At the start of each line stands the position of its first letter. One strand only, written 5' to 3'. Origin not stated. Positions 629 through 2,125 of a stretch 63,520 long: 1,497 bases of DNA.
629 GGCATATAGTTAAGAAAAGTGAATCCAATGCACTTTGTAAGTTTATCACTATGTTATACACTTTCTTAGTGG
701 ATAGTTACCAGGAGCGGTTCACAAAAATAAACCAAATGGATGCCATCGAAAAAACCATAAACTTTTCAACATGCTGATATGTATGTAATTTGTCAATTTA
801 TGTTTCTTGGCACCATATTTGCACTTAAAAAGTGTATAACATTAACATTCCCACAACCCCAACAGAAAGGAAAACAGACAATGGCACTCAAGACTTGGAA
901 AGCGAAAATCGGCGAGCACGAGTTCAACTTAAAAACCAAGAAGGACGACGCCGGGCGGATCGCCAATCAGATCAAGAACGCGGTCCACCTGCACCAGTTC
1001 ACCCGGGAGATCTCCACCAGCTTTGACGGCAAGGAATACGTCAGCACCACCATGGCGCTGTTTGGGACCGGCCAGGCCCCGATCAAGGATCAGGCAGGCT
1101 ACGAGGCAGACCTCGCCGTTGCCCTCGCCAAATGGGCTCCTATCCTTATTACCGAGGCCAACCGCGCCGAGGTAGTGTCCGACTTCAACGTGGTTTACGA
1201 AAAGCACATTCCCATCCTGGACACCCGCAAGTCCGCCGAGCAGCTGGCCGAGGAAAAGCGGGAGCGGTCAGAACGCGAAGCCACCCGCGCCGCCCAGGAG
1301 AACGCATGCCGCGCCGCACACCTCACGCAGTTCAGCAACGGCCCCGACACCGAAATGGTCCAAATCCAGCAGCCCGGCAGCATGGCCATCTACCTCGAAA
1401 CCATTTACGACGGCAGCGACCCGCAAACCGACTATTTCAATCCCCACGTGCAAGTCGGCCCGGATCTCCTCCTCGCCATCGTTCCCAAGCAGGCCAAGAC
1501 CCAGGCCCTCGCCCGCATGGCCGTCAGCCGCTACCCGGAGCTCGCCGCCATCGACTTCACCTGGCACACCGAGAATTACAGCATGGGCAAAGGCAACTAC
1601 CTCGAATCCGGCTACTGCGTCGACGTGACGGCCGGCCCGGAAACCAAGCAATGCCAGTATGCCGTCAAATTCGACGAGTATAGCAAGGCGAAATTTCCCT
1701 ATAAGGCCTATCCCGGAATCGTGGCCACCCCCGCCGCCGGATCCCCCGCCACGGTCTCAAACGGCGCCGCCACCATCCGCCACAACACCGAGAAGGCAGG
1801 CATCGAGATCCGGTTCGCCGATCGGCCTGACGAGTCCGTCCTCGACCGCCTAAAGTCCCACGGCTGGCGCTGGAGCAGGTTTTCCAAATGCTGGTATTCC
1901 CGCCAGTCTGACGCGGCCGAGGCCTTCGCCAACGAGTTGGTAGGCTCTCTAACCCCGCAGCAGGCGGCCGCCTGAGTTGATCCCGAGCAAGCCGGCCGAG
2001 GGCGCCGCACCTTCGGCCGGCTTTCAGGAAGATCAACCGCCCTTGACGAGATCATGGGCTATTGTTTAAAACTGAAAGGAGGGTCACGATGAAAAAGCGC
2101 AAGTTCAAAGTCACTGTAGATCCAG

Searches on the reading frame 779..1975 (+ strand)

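Call 39: search_protein_families(library=phrogs, proteins=[window:779-1975:+], max_evalue=0.00001)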
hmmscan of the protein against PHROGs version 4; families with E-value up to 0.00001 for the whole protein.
window:779-1975:+ (398 aa): 1 family
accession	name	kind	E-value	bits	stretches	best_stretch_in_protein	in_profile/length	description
phrog_27491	-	unknown function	1.4e-09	37.7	1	327-387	322-382/722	-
